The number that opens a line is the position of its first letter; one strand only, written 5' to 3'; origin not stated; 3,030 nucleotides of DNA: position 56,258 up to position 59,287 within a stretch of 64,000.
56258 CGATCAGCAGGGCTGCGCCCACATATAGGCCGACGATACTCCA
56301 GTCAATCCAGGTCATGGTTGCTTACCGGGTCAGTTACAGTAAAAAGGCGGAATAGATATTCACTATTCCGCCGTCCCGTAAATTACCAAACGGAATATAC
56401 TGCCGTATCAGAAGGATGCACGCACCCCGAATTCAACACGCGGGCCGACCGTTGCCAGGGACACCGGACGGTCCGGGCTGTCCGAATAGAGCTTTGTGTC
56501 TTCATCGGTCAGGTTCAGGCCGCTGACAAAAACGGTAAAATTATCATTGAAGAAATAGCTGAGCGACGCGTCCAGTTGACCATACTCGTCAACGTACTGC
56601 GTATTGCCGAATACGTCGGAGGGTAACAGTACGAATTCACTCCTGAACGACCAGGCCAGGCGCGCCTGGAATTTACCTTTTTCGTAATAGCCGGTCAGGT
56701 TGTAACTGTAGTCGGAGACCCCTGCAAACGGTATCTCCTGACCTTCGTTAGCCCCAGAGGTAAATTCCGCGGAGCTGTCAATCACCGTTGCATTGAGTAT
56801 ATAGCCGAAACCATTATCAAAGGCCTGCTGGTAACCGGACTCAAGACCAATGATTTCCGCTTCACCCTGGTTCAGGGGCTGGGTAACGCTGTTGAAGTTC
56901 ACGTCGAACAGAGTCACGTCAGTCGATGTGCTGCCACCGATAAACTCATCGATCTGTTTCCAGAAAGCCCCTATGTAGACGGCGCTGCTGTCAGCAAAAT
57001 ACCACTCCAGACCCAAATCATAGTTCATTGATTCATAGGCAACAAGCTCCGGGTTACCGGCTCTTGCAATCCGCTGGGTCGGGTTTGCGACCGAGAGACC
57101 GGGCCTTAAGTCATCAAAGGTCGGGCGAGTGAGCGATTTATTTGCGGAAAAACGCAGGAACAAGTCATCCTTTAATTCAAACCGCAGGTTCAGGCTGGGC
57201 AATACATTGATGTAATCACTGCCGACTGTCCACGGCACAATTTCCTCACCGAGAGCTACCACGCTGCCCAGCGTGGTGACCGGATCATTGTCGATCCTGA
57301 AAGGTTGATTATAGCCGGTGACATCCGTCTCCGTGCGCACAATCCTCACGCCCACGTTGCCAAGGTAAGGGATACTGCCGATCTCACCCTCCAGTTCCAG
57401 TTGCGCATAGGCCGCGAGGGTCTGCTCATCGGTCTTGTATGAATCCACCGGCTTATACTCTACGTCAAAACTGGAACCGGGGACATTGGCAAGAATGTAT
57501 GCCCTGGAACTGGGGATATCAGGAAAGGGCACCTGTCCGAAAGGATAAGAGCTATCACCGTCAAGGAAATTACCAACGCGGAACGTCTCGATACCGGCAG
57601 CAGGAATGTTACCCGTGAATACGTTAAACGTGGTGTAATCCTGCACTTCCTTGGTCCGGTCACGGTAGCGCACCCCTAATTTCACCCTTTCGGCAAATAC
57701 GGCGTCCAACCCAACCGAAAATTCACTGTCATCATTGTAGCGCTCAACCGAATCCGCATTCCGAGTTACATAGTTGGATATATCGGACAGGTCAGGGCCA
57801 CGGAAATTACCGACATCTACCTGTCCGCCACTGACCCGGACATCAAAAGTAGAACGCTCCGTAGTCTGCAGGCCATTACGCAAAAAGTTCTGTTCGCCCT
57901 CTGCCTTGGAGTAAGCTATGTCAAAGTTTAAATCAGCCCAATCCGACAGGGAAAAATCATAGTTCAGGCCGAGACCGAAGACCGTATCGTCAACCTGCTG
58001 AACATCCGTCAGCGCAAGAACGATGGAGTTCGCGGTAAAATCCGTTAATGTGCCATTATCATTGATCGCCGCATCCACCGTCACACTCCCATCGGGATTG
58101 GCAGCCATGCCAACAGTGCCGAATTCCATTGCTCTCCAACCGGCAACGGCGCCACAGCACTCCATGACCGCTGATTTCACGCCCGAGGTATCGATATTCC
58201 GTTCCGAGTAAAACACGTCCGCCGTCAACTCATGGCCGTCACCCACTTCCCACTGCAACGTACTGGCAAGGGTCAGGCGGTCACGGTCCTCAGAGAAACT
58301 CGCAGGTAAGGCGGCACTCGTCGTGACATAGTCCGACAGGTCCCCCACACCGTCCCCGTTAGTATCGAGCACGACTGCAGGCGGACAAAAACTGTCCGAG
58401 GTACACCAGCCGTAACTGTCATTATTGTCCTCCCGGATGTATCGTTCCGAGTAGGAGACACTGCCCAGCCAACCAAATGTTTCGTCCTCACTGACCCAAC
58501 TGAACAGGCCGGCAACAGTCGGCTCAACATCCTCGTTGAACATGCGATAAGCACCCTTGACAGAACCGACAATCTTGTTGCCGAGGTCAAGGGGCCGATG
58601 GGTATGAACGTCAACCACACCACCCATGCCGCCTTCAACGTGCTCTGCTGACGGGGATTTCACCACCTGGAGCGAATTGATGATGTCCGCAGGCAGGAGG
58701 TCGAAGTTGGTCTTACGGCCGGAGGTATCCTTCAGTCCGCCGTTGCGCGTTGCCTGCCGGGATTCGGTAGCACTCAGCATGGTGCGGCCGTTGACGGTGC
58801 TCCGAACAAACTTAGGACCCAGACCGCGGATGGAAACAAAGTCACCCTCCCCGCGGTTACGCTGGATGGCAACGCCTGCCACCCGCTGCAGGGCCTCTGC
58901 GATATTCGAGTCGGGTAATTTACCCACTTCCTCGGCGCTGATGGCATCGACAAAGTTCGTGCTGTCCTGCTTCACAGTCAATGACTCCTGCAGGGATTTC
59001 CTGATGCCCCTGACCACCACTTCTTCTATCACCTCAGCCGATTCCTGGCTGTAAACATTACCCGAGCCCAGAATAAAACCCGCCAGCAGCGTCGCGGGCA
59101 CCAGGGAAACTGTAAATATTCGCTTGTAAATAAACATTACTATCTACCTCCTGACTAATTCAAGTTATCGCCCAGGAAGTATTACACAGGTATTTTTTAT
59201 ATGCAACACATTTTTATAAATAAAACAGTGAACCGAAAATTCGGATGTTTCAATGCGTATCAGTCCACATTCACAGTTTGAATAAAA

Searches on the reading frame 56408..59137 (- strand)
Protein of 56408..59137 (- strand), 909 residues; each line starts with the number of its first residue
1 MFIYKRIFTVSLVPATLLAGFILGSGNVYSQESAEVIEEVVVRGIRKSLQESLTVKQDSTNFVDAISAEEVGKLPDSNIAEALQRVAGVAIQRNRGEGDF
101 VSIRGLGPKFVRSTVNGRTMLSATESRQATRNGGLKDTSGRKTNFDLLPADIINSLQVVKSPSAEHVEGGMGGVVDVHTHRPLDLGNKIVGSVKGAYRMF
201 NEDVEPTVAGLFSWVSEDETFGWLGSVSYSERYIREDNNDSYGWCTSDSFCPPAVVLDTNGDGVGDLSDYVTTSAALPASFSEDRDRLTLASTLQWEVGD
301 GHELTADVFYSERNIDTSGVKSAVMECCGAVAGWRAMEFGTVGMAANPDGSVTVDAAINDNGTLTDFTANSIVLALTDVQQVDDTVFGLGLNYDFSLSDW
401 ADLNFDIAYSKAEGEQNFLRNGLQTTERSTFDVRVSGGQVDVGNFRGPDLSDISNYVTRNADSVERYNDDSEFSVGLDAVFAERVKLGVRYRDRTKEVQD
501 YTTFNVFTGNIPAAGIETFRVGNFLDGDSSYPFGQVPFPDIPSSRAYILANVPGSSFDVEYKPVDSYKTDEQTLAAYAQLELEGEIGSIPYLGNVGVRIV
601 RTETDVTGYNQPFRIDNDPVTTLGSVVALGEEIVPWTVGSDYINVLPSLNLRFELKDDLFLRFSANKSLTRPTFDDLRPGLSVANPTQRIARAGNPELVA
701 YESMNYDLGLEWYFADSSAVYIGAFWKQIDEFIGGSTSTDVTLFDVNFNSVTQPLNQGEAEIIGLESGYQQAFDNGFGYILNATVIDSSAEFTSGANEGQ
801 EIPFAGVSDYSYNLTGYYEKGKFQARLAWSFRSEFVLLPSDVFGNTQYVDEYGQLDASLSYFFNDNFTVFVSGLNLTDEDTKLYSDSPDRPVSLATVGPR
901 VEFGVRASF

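Call 9: search_protein_families(library=pfam, proteins=[window:56408-59137:-], max_evalue=0.00001)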
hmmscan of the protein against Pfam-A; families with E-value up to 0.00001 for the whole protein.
window:56408-59137:- (909 aa): 2 families
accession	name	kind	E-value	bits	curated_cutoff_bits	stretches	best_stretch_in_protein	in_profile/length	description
PF00593.30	TonB_dep_Rec_b-barrel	-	1.6e-29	104.5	27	1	365-876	41-436/436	TonB dependent receptor-like, beta-barrel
PF07715.20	Plug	-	2.2e-16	60.8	23.9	1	56-174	2-107/107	TonB-dependent Receptor Plug Domain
